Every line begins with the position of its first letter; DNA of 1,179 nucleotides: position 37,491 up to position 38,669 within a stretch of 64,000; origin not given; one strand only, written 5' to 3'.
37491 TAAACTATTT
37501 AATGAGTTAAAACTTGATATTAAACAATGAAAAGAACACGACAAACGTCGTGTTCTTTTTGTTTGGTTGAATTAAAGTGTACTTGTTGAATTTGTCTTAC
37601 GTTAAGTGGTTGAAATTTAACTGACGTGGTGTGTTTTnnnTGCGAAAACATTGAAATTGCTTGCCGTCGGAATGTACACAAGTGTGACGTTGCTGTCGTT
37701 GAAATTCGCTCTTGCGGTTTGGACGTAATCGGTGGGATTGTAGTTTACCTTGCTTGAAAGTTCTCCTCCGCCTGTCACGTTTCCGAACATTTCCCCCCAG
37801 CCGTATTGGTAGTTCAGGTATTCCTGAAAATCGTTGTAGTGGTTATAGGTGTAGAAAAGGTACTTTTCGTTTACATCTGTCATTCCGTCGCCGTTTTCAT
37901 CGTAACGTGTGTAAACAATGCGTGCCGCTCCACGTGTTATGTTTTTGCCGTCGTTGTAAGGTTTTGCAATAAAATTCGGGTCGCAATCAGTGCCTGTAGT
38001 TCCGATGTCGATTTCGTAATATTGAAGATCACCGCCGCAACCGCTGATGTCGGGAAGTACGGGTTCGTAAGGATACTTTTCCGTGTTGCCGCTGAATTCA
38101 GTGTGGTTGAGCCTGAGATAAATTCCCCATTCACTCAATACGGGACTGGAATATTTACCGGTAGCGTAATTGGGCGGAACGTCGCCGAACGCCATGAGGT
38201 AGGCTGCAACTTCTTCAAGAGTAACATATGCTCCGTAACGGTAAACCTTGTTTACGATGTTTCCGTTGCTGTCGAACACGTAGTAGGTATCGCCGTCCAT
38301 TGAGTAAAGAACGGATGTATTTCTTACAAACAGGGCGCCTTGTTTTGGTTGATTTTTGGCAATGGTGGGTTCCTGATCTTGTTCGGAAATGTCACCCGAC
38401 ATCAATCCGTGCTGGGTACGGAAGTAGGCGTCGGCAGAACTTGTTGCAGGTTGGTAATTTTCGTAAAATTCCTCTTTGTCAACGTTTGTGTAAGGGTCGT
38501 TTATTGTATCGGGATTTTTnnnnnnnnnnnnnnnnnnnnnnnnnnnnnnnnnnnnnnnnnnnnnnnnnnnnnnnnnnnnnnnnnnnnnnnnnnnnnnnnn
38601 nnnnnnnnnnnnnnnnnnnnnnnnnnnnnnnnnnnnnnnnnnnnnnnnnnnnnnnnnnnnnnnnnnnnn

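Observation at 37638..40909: Tandem pair of secreted barnase-family RNases fused to Ig-like domains, with no recognisable barstar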

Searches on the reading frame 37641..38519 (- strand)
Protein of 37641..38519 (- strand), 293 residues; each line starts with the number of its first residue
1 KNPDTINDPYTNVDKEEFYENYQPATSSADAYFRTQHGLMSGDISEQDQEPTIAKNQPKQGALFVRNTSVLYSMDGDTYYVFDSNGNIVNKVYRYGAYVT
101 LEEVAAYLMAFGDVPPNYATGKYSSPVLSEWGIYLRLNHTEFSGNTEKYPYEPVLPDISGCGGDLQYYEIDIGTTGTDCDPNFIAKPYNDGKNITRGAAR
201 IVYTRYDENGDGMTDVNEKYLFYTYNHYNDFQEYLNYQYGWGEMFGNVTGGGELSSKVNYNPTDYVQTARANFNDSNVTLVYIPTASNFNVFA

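Call 12: search_solved_structures(query=A1, max_evalue=10, show_alignments=3)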
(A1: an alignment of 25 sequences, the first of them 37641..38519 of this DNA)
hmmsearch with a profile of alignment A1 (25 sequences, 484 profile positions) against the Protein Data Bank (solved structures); distinct sequences matched with E-value up to 10: 9.
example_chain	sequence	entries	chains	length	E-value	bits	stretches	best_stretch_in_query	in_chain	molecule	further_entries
7x30_P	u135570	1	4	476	1.1e-08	37.5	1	30-192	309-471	Hoc-like protein ORF90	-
9pt5_A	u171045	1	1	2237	9e-06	27.9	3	16-174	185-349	Teneurin-like protein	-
9ifo_A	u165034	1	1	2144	9.2e-06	27.9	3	15-175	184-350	Teneurin-Like Protein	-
7quz_AAA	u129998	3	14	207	4.5e-05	25.6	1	31-125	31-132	Beta-1,3-glucanase bglH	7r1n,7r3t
8gyr_B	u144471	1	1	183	0.024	16.7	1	46-180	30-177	LigA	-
8gyr_A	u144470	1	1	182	0.027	16.5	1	46-177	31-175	Leptospira Immunoglobulin-like protein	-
6n1a_A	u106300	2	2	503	0.46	12.4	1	31-103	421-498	Carbohydrate-binding protein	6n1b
7vrc_A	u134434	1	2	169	1.6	10.7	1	47-174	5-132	Transcription regulatory protein SNF11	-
9dzw_A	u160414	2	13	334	7.6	8.4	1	62-177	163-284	CalC6_3 with DHR extension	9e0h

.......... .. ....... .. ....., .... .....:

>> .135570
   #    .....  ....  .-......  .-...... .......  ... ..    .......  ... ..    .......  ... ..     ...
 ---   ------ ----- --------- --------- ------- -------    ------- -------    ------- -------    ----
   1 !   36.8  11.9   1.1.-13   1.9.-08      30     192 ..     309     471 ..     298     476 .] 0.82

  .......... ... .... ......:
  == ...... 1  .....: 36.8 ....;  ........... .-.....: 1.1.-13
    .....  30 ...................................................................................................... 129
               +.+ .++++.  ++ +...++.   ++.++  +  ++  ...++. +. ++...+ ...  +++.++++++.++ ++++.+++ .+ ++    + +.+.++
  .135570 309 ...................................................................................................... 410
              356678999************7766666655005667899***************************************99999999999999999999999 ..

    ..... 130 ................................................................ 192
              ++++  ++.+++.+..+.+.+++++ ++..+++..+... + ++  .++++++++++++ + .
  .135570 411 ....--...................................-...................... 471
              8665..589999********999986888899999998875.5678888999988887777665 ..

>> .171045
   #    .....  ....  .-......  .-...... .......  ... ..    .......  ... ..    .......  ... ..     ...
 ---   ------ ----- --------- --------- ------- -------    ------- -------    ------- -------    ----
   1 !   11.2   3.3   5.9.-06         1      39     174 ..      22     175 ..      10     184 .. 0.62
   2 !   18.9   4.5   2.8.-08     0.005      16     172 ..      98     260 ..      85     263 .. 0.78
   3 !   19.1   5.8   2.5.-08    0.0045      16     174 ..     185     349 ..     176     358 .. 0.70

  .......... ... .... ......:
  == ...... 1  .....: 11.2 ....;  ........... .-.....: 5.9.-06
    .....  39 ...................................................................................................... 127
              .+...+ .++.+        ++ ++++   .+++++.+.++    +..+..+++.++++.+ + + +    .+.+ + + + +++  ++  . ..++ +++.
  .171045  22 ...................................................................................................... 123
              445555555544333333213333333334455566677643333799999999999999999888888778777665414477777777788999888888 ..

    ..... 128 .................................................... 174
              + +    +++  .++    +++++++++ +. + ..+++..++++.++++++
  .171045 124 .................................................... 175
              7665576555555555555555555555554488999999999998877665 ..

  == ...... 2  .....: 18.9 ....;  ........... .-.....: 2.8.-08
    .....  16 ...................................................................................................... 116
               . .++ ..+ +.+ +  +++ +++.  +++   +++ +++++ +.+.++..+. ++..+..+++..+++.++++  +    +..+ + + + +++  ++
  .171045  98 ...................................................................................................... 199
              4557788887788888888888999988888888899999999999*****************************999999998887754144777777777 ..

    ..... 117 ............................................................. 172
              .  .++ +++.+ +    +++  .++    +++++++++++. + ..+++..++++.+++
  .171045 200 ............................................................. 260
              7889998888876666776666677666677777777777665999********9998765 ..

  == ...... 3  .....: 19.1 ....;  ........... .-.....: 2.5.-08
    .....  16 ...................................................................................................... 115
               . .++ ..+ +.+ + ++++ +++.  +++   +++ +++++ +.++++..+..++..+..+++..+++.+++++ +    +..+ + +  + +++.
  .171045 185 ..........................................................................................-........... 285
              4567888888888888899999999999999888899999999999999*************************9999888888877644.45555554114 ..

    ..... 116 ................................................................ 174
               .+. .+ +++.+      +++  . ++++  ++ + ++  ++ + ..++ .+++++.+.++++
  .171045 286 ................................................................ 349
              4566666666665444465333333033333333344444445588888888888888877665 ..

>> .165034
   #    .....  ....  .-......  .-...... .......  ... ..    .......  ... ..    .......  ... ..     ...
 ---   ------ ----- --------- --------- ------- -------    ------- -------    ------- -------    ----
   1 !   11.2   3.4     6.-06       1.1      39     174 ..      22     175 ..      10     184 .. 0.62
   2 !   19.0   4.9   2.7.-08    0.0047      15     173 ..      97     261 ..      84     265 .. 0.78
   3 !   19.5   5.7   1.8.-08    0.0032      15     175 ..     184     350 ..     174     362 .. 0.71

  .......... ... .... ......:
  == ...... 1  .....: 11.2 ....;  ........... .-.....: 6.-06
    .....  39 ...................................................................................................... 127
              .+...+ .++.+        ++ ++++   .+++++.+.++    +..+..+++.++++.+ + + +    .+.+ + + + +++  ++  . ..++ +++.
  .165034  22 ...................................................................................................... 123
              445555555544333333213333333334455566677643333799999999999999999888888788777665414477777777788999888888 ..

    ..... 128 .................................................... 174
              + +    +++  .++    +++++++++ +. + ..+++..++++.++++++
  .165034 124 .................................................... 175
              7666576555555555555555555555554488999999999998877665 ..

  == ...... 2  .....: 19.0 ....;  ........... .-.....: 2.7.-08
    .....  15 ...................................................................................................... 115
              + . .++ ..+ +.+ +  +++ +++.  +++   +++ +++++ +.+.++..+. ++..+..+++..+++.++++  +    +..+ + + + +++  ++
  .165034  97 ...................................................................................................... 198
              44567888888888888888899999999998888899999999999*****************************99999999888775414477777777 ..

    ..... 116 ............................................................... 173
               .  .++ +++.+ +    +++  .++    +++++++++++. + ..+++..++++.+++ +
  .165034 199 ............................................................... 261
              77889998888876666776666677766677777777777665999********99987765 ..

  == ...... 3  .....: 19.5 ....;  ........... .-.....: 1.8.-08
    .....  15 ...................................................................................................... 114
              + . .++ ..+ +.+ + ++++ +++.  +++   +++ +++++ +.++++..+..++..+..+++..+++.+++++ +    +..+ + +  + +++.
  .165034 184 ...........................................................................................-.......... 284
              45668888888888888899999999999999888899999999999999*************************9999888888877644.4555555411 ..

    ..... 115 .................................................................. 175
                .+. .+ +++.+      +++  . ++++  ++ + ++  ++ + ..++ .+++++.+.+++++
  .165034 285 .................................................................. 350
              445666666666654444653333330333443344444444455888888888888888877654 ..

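Call 17: predict_structure(alignment_id=A1)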
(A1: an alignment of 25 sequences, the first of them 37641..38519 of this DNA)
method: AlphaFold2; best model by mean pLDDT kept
length: 293 residues; sequences in the alignment: 25
mean_pLDDT: 70.0   pTM: 0.78
mean pLDDT of the five models: 70.0, 67.7, 67.3, 66.1, 63.5
residues with pLDDT >= 90: 50; 70-90: 111; 50-70: 84; < 50: 48
segments of 3 or more residues with pLDDT < 50: 159-163, 175-179, 242-255, 260-263, 276-293
pLDDT, mean of each block of 10 residues (from residue 1): 74 91 94 94 78 63 78 90 80 91 87 87 70 76 65 53 65 56 60 66 79 76 65 65 39 46 61 56 38 34
secondary structure, 60 per line:
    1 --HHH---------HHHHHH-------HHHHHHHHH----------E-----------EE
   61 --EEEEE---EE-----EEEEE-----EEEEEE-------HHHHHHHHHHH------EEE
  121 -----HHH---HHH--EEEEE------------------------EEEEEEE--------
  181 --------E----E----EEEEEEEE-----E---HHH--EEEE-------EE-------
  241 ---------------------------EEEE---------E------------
elements in order: H15-20 H28-36 E63-67 E78-82 E88-93 H101-111 E118-120 E137-141 E166-172 E199-206 E221-224 E268-271

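Call 20: fold_search(model_id=the predicted structure, library=pdb)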
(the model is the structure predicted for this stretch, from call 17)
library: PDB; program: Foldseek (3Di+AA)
matches with E <= 10: 42; with E <= 0.001: 0
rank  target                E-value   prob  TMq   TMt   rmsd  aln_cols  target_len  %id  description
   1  6uji_D                8.7e-01  0.02  0.07  0.05  15.2       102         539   10  Low resolution crystal structure (5.5 A) of the anthrax toxin protective antigen heptamer prepore D425A mutant (released 2020-10-07)
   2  6uji_I                1.2e+00  0.02  0.08  0.05  15.2        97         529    4  Low resolution crystal structure (5.5 A) of the anthrax toxin protective antigen heptamer prepore D425A mutant (released 2020-10-07)
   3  6uji_H                1.4e+00  0.01  0.08  0.05  15.2       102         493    9  Low resolution crystal structure (5.5 A) of the anthrax toxin protective antigen heptamer prepore D425A mutant (released 2020-10-07)
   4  6uji_J                1.9e+00  0.01  0.08  0.06  20.6       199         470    9  Low resolution crystal structure (5.5 A) of the anthrax toxin protective antigen heptamer prepore D425A mutant (released 2020-10-07)
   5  6uji_E                2.7e+00  0.01  0.10  0.06  16.4       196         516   10  Low resolution crystal structure (5.5 A) of the anthrax toxin protective antigen heptamer prepore D425A mutant (released 2020-10-07)
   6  6uji_K                2.8e+00  0.02  0.08  0.05  14.7        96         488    4  Low resolution crystal structure (5.5 A) of the anthrax toxin protective antigen heptamer prepore D425A mutant (released 2020-10-07)
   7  3tey                  3.0e+00  0.02  0.09  0.04  10.3        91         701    8  Crystal Structure of Anthrax Protective Antigen (Membrane Insertion Loop Deleted) Mutant S337C N664C to 2.06-A resolutio (released 2011-10-26)
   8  3m3e_D                3.2e+00  0.01  0.08  0.13  11.7        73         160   18  Crystal Structure of Agrocybe aegerita lectin AAL mutant E66A complexed with p-Nitrophenyl Thomsen-Friedenreich disacc (released 2010-12-01)
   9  6uji_M                3.2e+00  0.01  0.09  0.06  15.8       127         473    7  Low resolution crystal structure (5.5 A) of the anthrax toxin protective antigen heptamer prepore D425A mutant (released 2020-10-07)
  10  6zqd_UQ               3.6e+00  0.00  0.11  0.06  18.7       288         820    9  Cryo-EM structure of the 90S pre-ribosome from Saccharomyces cerevisiae, state Post-A1 (released 2020-09-23)
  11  6hcn_B                3.9e+00  0.01  0.08  0.11  11.8        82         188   10  Adenovirus Type 5 Fiber Knob protein at 1.49A resolution (released 2019-02-13)
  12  2g59_A                4.1e+00  0.01  0.11  0.11  15.6       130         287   12  Crystal Structure of the Catalytic Domain of Protein Tyrosine Phosphatase from Homo sapiens (released 2006-03-14)
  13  2zgu_A                4.1e+00  0.01  0.07  0.10  10.9        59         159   15  Crystal structure Agrocybe aegerita lectin AAL mutant I144G (released 2009-01-20)
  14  3tew                  4.4e+00  0.02  0.09  0.05  10.0        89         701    4  Crystal Structure of Anthrax Protective Antigen (Membrane Insertion Loop Deleted) to 1.45-A resolution (released 2011-10-26)
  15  5iz3_A                4.7e+00  0.05  0.19  0.17   8.9       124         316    9  P. patens sedoheptulose-1,7-bisphosphatase (released 2016-06-08)
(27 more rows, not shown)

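Call 27: search_protein_representatives(alignment_id=A2)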
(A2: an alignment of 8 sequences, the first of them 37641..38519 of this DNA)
Query: 8 sequences, 290 profile positions. Proteins with E-value up to 0.001 (for the whole library): 369; up to 1e-10: 276; up to 1e-30: 197. The best 150 are listed.
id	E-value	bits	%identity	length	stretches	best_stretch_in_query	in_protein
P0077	4.2e-147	505.3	-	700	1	1-267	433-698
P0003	8.5e-145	497.7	-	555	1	1-267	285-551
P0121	1.0e-140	484.3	-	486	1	1-273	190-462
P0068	2.1e-140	483.3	-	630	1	1-273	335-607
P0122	3.8e-140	482.4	-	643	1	1-271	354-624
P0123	3.1e-138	476.2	-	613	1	1-267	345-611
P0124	1.7e-137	473.7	-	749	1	1-274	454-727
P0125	2.1e-137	473.4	-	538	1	1-273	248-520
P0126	1.9e-136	470.3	-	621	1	1-266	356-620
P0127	4.6e-136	469.0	-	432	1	1-276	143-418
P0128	5.9e-136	468.7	-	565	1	1-274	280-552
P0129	1.1e-135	467.7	-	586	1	1-270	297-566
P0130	2.7e-135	466.5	-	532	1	1-276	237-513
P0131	6.5e-135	465.3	-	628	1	1-268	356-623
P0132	7.5e-135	465.1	-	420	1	1-267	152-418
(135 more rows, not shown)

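Call 33: search_protein_families(library=pfam, alignment_id=A4, max_evalue=0.01)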
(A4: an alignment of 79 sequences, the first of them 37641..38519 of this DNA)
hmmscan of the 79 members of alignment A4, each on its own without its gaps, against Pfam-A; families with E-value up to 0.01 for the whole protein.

A. member 1, window:37641-38519:- (293 aa): 1 family
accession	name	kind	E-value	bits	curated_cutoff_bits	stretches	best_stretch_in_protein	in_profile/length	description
PF00545.25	Ribonuclease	-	0.0003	21.7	24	1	152-233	43-96/98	ribonuclease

B. families by the number of members that match (of 79 scanned): 13 families
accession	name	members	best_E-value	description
PF00545.25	Ribonuclease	20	0.0003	ribonuclease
PF02368.24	Big_2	12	1.7e-13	Bacterial Ig-like domain (group 2)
PF22359.2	Big-like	7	1.5e-06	Bacterial Ig-like domain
PF18998.6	Flg_new_2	4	2.3e-13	Divergent InlB B-repeat domain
PF01336.31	tRNA_anti-codon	2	0.006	OB-fold nucleic acid binding domain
PF09479.16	Flg_new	1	6.1e-17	Listeria-Bacteroides repeat domain (List_Bact_rpt)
PF20578.4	aBig_2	1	1.1e-06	Atrophied bacterial Ig domain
PF13629.12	T2SS-T3SS_pil_N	1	0.00053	Pilus formation protein N terminal region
PF12985.13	DUF3869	1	0.00099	Domain of unknown function (DUF3869)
PF16395.11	DUF5004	1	0.0033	Domain of unknown function (DUF5004)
PF05495.17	zf-CHY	1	0.0063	CHY zinc finger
PF21461.3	HL_N-beta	1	0.0071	Hyaluronate lyase, N-terminal beta-sheet domain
PF04886.17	PT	1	0.0094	PT disordered repeat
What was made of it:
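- Checked: It also hits 20 of 79 divergent members (call 33).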

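Call 34: predict_structure(alignment_id=A3)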
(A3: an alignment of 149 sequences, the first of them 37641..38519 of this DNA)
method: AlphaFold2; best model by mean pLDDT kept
length: 293 residues; sequences in the alignment: 149
mean_pLDDT: 93.6   pTM: 0.91
mean pLDDT of the five models: 93.6, 93.3, 93.2, 92.6, 92.6
residues with pLDDT >= 90: 256; 70-90: 18; 50-70: 16; < 50: 3
segments of 3 or more residues with pLDDT < 50: none
pLDDT, mean of each block of 10 residues (from residue 1): 85 98 98 98 97 97 97 97 97 98 99 98 98 98 98 98 98 86 88 96 98 96 97 99 98 97 98 73 53 50
secondary structure, 60 per line:
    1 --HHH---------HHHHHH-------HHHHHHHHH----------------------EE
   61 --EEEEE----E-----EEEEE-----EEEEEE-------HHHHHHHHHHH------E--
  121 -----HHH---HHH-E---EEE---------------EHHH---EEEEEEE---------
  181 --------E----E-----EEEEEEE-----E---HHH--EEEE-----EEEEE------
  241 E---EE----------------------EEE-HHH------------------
elements in order: H15-20 H28-36 E63-67 E78-82 E88-93 H101-111 E140-142 E165-171 E200-206 E221-224 E230-234 E269-271
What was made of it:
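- On Barnase-type microbial RNase fold (superfamily level): The secondary-structure order matches (call 34).
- Checked: An AF2 model (pLDDT 93.6, pTM 0.91, call 34) gives barnase or binase as the top 9 Foldseek PDB hits: prob 0.99-1.00, TM 0.62-0.65 normalised to barnase, 20-22% identity.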
